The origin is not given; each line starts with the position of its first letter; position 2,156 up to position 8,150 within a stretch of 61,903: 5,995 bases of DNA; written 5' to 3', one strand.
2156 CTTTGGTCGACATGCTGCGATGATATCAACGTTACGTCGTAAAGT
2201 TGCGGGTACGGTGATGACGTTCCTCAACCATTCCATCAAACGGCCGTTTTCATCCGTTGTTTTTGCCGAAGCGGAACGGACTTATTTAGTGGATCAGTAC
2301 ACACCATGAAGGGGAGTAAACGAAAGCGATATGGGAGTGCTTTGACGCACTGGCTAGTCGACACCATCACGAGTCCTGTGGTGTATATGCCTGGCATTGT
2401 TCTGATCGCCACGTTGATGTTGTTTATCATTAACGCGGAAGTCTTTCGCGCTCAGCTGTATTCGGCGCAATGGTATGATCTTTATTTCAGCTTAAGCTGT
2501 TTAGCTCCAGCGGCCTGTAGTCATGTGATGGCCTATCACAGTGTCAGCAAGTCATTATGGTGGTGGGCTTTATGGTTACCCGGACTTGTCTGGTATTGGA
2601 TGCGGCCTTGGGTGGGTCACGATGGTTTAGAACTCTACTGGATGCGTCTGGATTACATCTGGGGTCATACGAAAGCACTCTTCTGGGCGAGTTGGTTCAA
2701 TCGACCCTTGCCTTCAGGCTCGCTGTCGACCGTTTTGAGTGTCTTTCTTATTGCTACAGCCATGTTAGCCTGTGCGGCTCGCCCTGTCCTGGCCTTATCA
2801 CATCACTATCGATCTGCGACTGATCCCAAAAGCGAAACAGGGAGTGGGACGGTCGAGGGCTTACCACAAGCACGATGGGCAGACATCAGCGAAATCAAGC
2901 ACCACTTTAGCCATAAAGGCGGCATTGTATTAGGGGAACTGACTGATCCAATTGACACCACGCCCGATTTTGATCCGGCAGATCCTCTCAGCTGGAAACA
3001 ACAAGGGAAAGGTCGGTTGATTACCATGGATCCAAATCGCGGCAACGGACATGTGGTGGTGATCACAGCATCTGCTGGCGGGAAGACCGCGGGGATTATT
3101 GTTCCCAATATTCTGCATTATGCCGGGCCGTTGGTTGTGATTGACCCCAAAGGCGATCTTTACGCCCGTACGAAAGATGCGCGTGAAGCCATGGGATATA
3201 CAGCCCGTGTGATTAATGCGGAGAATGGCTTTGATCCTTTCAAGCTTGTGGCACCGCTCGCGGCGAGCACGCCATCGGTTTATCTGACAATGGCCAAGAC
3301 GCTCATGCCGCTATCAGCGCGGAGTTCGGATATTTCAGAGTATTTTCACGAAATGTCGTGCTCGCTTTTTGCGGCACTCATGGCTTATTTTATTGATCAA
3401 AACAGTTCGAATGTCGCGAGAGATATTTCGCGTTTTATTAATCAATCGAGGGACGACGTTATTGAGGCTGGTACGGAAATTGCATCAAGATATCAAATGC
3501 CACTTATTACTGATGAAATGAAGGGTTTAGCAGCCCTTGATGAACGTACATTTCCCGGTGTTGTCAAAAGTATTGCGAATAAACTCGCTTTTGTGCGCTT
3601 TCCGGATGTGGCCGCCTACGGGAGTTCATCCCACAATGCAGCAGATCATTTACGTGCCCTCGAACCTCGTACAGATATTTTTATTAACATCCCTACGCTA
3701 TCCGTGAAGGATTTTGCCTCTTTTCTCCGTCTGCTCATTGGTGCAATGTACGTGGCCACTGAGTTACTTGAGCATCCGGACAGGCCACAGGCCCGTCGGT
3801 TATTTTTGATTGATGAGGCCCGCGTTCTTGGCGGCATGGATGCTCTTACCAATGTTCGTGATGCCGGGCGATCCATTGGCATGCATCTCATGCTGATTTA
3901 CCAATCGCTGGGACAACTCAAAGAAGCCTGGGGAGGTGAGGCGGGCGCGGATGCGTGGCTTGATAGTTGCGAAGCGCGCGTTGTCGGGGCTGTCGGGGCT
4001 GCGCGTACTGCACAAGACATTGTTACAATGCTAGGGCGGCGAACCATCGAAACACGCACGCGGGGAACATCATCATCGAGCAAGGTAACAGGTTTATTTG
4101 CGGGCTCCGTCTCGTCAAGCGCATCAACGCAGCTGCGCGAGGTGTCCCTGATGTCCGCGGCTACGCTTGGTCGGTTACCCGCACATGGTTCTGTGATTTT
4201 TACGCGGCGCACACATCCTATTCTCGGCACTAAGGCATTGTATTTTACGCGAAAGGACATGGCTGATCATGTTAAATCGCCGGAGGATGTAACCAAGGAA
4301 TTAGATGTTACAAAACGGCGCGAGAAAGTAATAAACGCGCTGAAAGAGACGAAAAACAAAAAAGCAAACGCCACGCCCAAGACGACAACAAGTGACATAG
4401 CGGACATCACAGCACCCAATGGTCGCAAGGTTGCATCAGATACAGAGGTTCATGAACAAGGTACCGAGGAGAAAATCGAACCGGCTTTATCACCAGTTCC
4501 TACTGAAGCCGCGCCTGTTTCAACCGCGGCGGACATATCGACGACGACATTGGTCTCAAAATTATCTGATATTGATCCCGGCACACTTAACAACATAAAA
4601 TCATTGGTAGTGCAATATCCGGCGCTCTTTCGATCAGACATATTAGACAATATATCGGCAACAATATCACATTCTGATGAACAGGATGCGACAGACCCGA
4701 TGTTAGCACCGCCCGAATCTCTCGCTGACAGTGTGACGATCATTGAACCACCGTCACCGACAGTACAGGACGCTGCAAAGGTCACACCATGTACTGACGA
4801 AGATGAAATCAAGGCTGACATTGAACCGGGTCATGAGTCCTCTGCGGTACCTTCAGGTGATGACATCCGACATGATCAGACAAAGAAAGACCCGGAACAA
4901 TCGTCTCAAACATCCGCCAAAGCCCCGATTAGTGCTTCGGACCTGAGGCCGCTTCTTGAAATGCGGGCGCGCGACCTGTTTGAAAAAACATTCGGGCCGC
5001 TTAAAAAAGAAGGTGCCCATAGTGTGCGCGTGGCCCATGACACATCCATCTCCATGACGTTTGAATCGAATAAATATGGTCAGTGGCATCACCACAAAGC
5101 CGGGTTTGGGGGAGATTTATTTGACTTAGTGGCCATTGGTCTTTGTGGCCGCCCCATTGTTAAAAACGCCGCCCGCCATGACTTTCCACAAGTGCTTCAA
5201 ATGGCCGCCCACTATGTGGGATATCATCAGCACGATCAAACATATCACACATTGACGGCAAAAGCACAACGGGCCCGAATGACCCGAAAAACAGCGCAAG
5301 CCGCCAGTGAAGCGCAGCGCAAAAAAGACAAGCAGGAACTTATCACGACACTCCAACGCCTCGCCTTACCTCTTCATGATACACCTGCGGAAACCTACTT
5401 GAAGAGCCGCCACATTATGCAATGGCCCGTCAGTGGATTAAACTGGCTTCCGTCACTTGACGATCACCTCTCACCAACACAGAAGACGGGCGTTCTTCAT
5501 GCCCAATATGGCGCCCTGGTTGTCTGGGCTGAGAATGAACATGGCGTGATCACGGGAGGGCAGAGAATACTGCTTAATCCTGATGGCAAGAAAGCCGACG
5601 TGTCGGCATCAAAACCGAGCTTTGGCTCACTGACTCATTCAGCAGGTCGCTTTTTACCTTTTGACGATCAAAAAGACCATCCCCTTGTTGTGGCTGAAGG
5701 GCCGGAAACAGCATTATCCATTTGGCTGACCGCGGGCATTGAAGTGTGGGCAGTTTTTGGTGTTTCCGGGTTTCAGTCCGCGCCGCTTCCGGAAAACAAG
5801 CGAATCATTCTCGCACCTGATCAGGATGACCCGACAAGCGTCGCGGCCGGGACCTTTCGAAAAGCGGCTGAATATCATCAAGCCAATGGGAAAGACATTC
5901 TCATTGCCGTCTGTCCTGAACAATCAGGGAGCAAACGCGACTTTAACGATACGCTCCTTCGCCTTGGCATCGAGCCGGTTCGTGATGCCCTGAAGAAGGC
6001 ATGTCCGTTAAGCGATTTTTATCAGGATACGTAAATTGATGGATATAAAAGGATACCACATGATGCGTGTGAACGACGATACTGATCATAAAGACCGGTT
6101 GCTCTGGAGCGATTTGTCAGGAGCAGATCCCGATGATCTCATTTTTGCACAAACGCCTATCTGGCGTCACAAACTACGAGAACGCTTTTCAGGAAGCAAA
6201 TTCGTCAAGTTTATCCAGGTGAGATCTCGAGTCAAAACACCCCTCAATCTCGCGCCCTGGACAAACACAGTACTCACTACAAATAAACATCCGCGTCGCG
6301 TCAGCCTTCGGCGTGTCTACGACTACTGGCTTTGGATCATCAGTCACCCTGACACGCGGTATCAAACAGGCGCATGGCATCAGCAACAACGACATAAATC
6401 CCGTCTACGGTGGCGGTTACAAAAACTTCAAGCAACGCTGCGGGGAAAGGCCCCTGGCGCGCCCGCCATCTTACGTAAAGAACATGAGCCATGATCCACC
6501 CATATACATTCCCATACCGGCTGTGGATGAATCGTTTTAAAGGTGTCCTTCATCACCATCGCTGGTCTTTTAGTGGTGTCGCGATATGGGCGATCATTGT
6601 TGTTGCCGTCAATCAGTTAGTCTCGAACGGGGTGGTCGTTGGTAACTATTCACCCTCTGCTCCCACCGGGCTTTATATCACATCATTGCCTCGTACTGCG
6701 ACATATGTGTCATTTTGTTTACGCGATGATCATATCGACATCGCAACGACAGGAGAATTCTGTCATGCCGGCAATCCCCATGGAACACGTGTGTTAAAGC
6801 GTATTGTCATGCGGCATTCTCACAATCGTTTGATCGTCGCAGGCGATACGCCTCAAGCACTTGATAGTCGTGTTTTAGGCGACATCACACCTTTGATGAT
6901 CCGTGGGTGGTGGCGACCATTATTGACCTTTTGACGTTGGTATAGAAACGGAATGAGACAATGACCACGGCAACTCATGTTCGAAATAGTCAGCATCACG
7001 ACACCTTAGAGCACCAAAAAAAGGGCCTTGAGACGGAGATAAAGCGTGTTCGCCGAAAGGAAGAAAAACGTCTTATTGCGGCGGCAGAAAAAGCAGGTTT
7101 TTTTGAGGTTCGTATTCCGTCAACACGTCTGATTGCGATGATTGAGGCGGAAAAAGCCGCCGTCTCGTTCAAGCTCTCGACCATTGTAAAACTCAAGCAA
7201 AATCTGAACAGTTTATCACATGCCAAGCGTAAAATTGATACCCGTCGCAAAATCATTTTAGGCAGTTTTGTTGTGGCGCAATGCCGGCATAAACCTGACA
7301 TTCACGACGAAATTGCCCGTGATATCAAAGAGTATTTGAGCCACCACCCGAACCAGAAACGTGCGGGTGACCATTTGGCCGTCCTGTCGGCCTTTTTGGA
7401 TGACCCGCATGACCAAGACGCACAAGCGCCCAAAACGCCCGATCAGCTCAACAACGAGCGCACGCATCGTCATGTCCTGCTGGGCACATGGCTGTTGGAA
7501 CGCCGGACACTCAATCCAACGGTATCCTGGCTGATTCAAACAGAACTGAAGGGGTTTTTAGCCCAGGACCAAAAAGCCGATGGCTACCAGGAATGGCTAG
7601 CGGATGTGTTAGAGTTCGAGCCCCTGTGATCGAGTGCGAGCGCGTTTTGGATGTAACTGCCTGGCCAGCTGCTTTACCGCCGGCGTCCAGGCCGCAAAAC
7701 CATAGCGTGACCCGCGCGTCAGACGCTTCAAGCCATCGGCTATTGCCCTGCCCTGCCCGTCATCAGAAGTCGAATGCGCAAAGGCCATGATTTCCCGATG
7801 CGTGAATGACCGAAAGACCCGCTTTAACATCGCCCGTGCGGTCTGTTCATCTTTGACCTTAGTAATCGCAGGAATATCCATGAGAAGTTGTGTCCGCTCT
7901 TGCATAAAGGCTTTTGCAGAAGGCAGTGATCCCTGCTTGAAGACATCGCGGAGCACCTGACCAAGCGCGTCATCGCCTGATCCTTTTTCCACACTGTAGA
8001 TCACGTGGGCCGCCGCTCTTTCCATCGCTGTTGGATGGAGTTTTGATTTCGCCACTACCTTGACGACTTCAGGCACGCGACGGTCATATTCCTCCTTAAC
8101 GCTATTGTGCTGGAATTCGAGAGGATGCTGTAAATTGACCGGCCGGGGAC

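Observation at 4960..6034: Primase-like Toprim module present twice: fused to the TraG coupling protein and embedded in TraA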

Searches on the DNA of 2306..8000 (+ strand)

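Call 11: search_dna_similar(query=window:2306-8000:+, collection=plasmids, mode=distant, max_rows=15)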
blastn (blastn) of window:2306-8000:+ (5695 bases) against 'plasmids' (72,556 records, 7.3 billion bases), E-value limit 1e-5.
No match.

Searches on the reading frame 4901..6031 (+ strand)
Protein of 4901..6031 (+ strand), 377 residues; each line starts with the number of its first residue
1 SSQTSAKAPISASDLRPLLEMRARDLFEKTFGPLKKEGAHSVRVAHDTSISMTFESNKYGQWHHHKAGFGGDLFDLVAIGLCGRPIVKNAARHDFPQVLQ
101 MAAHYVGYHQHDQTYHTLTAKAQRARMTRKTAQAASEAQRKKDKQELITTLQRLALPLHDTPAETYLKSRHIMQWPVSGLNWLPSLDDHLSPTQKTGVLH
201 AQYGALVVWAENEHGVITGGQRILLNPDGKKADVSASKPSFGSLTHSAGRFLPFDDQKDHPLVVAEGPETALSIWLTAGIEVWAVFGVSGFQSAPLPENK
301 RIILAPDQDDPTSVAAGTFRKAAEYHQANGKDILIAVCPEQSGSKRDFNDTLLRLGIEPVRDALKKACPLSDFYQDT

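Call 46: find_related_loci(query=A2, collection=genome_contigs, flank=6000)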
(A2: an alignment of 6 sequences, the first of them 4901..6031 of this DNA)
Query A2 (377 aa) in genome_contigs; peptide patterns used: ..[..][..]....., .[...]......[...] (x = any residue, [..] = any of these).
133 stretches matched a pattern; 42 encode a relative of the query (tblastn E <= 1e-3); 42 distinct loci.
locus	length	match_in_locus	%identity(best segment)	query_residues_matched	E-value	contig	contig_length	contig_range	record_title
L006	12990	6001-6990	44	11-354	2e-85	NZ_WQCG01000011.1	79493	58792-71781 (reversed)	Ruegeria atlantica strain HKCCD6212 NODE_11, whole genome shotgun sequence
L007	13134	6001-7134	42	11-368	2e-80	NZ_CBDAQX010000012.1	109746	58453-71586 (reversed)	MAG: Ruegeria sp. isolate be8b7efa-ab9a-45c0-87a5-e9fab77ebccc contig_11, whole genome shotgun sequence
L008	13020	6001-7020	43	11-367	3e-80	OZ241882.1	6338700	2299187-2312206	MAG: Paracoccaceae bacterium isolate 3a1aff45-e363-428b-be7d-1a8a0836b441 genome assembly, chromosome: 1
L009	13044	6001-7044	41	10-370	2e-79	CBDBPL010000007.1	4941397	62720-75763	MAG: Paracoccaceae bacterium isolate 857ffbf3-2d20-4475-ae58-e760ef92b2c1 genome assembly, contig: contig_7, whole genom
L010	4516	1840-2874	41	10-367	3e-78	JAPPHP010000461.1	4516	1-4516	MAG: Gammaproteobacteria bacterium isolate RHO1_bin_84 NODE_18771_length_4516_cov_3.416499, whole genome shotgun sequenc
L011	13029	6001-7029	40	11-356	7e-77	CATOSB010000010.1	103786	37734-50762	MAG: uncultured Rhodobacteraceae bacterium isolate f94b6688-853e-4832-a164-06a7adc5b4b5 genome assembly, contig: contig_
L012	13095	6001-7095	40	11-370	6e-76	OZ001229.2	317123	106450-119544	MAG: Rhizobiaceae bacterium isolate 2a1c93a1-b5bb-4fff-98e9-bbfee3ad1fdc genome assembly, plasmid: 2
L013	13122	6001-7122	39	11-370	8e-76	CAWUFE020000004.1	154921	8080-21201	MAG: Rhizobiaceae bacterium isolate 2a1c93a1-b5bb-4fff-98e9-bbfee3ad1fdc genome assembly, contig: contig_4, whole genome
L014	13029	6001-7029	40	11-356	7e-77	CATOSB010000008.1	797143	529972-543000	MAG: uncultured Rhodobacteraceae bacterium isolate f94b6688-853e-4832-a164-06a7adc5b4b5 genome assembly, contig: contig_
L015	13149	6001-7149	40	11-373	6e-74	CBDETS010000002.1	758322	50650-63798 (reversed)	MAG: Paracoccaceae bacterium isolate d64af6e7-52e0-4969-a89a-2429f2ada3a2 genome assembly, contig: contig_2, whole genom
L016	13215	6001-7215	39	7-370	2e-73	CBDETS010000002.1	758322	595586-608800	MAG: Paracoccaceae bacterium isolate d64af6e7-52e0-4969-a89a-2429f2ada3a2 genome assembly, contig: contig_2, whole genom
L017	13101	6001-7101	40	4-353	3e-73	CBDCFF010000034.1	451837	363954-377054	MAG: Paracoccaceae bacterium isolate d2c24c93-25ba-41d0-8cc7-74a800f08c66 genome assembly, contig: contig_34, whole geno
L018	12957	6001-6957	40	12-356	3e-72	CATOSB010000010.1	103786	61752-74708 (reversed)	MAG: uncultured Rhodobacteraceae bacterium isolate f94b6688-853e-4832-a164-06a7adc5b4b5 genome assembly, contig: contig_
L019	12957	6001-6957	40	12-356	3e-72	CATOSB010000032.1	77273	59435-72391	MAG: uncultured Rhodobacteraceae bacterium isolate f94b6688-853e-4832-a164-06a7adc5b4b5 genome assembly, contig: contig_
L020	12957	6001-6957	40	12-356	3e-72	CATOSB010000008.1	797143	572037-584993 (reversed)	MAG: uncultured Rhodobacteraceae bacterium isolate f94b6688-853e-4832-a164-06a7adc5b4b5 genome assembly, contig: contig_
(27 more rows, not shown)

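Call 60: search_dna_similar(query=window:4901-6031:+, collection=plasmids, mode=protein, max_rows=40, rows=spread, max_evalue=0.001)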
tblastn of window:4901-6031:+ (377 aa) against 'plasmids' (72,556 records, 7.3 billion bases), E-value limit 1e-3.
Records with a match: 334; places in all: 348; records where one place covers at least 80% of the query: 169.
Best place of each record, by identity: <60% 334.
By first word of the organism name: Rhizobium 59; Sinorhizobium 44; Piscirickettsia 39; Legionella 17; Sphingobium 16; Xanthomonas 16; Agrobacterium 13; Sphingomonas 13; Methylocystis 12; Sulfitobacter 9; and 53 more.
By predicted mobility (MOB-suite, as given by PLSDB): conjugative 157; non-mobilizable 90; mobilizable 87.
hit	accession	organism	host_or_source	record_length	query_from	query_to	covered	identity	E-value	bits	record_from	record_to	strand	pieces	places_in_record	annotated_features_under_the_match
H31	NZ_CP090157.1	Roseivivax marinus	Bathymodiolus marisindicus,single cell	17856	10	370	96%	38.7%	4e-66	234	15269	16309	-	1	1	toprim domain-containing protein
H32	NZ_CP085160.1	Pseudosulfitobacter sp. DSM 107133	cell culture,Seawater from the North ...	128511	23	372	93%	28.0%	3e-10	69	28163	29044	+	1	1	toprim domain-containing protein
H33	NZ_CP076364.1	Gemmobacter fulvus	cell culture,Anabaena culture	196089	24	377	94%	27.2%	4e-10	69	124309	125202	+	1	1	toprim domain-containing protein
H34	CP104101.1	Phaeobacter sp. G2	cell culture,Emiliania huxleyi RCC1216 ...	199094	11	365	94%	26.7%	5e-6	56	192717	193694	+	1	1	toprim domain-containing protein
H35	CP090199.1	Rhizobium leguminosarum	Trifolium ambiguum,Cell culture,nodule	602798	10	365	94%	26.1%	6e-5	53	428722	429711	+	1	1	toprim domain-containing protein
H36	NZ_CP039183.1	Piscirickettsia salmonis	Salmo salar,cell culture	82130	10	356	92%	26.5%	3e-14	82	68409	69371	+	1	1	traI: conjugative transfer relaxase/helicase TraI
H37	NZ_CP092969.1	Methylocystis parvus OBBP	Bacterial Monoculture,Mud, soil or ...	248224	23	366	91%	26.1%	4e-5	54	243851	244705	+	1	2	toprim domain-containing protein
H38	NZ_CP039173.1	Piscirickettsia salmonis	Oncorhynchus mykiss,cell culture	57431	14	356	91%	26.1%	2e-12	76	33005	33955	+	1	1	traI: conjugative transfer relaxase/helicase TraI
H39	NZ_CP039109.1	Piscirickettsia salmonis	Oncorhynchus mykiss,cell culture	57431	14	356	91%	26.1%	2e-12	76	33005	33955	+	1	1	traI: conjugative transfer relaxase/helicase TraI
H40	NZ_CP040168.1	Piscirickettsia salmonis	Salmo salar,cell culture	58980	14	356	91%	26.1%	2e-12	76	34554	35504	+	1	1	traI: conjugative transfer relaxase/helicase TraI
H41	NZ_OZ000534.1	Shinella sp. WSC3-e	-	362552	49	352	81%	29.3%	6e-7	59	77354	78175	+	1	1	toprim domain-containing protein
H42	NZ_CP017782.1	Rhodobacter xanthinilyticus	bacterial culture,sea water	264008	60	365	81%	28.6%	2e-8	64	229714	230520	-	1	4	toprim domain-containing protein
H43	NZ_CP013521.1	Rhizobium sp. N113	Phaseolus vulgaris,Whole ...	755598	49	358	82%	28.2%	5e-7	59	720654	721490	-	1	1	toprim domain-containing protein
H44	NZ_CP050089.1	Rhizobium leguminosarum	Trifolium pratense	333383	49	365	84%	27.4%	3e-4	50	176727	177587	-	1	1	toprim domain-containing protein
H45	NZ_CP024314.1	Rhizobium sp. NXC24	Phaseolus vulgaris,cell culture,plant ...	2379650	49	369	85%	26.6%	3e-7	60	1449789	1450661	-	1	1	record has no annotation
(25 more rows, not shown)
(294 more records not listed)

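Call 82: search_protein_families(library=pfam, proteins=[window:4901-6031:+], max_evalue=5)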
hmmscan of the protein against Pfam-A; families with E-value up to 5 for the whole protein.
window:4901-6031:+ (377 aa): 2 families
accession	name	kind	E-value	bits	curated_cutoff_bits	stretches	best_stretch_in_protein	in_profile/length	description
PF23639.1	DUF7146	-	1.3e-13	51.7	27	1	143-251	2-105/105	Domain of unknown function (DUF7146)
PF13362.12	Toprim_3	-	4.7e-11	43.4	27.2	1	262-357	2-94/95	Toprim domain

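Call 83: search_protein_families(library=phrogs, proteins=[window:4901-6031:+], max_evalue=0.01)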
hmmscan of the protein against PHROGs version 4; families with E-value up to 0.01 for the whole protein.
window:4901-6031:+ (377 aa): 3 families
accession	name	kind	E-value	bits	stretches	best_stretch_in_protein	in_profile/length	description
phrog_2249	-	DNA, RNA and nucleotide metabolism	9.5e-20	71.8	1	53-369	29-324/802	DNA primase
phrog_510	-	DNA, RNA and nucleotide metabolism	7.9e-18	65.5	1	123-356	113-349/667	DNA primase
phrog_1139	-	DNA, RNA and nucleotide metabolism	4.7e-06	25.9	1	257-361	172-278/895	DNA primase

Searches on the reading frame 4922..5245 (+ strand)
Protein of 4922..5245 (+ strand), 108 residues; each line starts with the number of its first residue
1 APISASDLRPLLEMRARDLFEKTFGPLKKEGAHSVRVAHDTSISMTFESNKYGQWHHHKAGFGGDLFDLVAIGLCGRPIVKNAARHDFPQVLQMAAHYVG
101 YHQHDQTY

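Call 78: predict_structure(alignment_id=A3)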
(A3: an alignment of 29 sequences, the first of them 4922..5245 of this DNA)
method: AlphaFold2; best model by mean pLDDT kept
length: 108 residues; sequences in the alignment: 29
mean_pLDDT: 92.6   pTM: 0.84
mean pLDDT of the five models: 92.6, 92.3, 91.0, 91.0, 90.8
residues with pLDDT >= 90: 92; 70-90: 10; 50-70: 5; < 50: 1
segments of 3 or more residues with pLDDT < 50: none
pLDDT, mean of each block of 10 residues (from residue 1): 90 96 93 93 93 95 97 97 95 96 66
secondary structure, 60 per line:
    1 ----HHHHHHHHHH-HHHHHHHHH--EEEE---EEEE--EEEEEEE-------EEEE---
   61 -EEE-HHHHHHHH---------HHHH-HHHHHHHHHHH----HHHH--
elements in order: H5-14 H16-24 E27-30 E34-37 E40-46 E54-57 E62-64 H66-73 H83-86 H88-98 H103-106

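Call 80: fold_search(model_id=the predicted structure, library=pdb)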
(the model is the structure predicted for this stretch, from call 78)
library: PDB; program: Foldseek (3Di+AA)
matches with E <= 10: 26; with E <= 0.001: 0
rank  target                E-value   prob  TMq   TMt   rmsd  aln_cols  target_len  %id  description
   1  9nr7_H                1.0e+00  0.07  0.23  0.16  12.6       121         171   13  The structure of GluA1/A4 LBD-TMD in Noelin-AMPAR complex (released 2025-07-02)
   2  4feu_C                2.6e+00  0.02  0.19  0.10  14.3        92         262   13  Crystal structure of the aminoglycoside phosphotransferase APH(3')-Ia, with substrate kanamycin and small molecule inh (released 2012-06-20)
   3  5ich_B                3.3e+00  0.02  0.24  0.13  10.4       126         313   10  Crystal structure of Enterococcus faecalis lipoate-protein ligase A (lplA-2) in complex with 8BO-AMP (released 2017-03-15)
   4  4ej7_B                3.3e+00  0.02  0.19  0.10  14.3        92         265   13  Crystal structure of the aminoglycoside phosphotransferase APH(3')-Ia, ATP-bound (released 2012-04-18)
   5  4feu_D                4.0e+00  0.01  0.19  0.11  14.3        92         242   13  Crystal structure of the aminoglycoside phosphotransferase APH(3')-Ia, with substrate kanamycin and small molecule inh (released 2012-06-20)
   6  9uf8_M                4.0e+00  0.01  0.18  0.10  12.8       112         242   12  The cryo-EM structure of 26S proteasome-Midnolin complex in the MA state (released 2025-09-10)
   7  7t8c_A                4.5e+00  0.08  0.36  0.09  11.0        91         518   14  Heptameric Human Twinkle Helicase Clinical Variant W315L (released 2022-07-27)
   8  3etu                  4.5e+00  0.02  0.21  0.10  11.3       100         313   12  Crystal structure of yeast Dsl1p (released 2009-01-20)
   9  8vd2_B                4.5e+00  0.02  0.19  0.14  14.4        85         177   10  Human TCR ET650-4 in complex with DQ8-InsC8-15-IAPP1 (released 2024-08-07)
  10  4lmg_B                5.1e+00  0.01  0.18  0.16  10.5       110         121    8  Crystal structure of AFT2 in complex with DNA (released 2014-03-05)
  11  7t8b_B                5.8e+00  0.04  0.20  0.06  10.3        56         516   11  Octameric Human Twinkle Helicase Clinical Variant W315L (released 2022-07-27)
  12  6elz_p                6.2e+00  0.09  0.24  0.10   7.1        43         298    7  State E (TAP-Flag-Ytm1 E80A) - Visualizing the assembly pathway of nucleolar pre-60S ribosomes (released 2017-12-27)
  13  7t8b_A                6.6e+00  0.06  0.36  0.09  11.0        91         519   14  Octameric Human Twinkle Helicase Clinical Variant W315L (released 2022-07-27)
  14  1jfm_A                6.6e+00  0.01  0.16  0.11  11.4       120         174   10  CRYSTAL STRUCTURE OF MURINE NK CELL LIGAND RAE-1 BETA (released 2002-02-20)
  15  1wu4                  6.6e+00  0.01  0.18  0.08  16.5       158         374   11  Crystal structure of reducing-end-xylose releasing exo-oligoxylanase (released 2005-02-22)
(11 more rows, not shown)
